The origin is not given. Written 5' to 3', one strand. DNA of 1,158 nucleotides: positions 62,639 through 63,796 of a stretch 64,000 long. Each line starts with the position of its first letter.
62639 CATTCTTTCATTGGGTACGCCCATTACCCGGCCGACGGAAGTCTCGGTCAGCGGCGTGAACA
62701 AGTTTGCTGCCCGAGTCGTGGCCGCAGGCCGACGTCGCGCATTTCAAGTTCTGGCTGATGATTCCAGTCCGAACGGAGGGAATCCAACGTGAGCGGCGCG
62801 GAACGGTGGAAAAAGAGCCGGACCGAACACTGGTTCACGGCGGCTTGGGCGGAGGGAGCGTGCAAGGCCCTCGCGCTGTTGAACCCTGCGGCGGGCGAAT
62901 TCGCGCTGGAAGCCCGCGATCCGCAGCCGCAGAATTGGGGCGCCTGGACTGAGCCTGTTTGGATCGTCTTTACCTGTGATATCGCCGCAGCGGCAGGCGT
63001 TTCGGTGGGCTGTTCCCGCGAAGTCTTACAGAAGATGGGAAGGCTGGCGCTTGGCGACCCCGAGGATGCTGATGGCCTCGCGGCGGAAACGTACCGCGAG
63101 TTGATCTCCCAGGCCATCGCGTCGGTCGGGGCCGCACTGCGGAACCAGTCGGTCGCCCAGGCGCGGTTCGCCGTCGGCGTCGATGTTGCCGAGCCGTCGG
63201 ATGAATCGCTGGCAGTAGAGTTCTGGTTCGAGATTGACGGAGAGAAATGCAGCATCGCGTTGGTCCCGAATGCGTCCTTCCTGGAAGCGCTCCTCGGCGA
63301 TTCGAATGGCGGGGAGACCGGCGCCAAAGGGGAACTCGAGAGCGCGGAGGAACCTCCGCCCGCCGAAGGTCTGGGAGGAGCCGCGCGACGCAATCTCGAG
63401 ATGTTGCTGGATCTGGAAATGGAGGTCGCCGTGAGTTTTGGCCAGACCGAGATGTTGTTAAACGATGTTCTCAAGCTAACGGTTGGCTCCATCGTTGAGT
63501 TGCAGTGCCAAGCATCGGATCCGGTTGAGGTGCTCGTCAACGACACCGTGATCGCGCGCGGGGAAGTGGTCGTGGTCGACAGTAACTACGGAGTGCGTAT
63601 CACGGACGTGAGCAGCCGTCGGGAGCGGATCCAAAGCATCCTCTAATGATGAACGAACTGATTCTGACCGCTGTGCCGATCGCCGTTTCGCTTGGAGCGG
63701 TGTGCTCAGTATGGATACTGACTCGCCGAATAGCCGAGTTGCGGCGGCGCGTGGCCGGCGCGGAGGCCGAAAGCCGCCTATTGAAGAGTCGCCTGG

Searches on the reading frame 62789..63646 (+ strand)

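Call 31: search_protein_families(library=pfam, proteins=[window:62789-63646:+], max_evalue=0.001)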
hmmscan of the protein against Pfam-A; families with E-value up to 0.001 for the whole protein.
window:62789-63646:+ (285 aa): 1 family
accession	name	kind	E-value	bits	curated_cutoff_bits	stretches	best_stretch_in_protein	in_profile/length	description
PF01052.25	FliMN_C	-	2.5e-22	79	23.8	1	205-274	2-71/73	Type III flagellar switch regulator (C-ring) FliN C-term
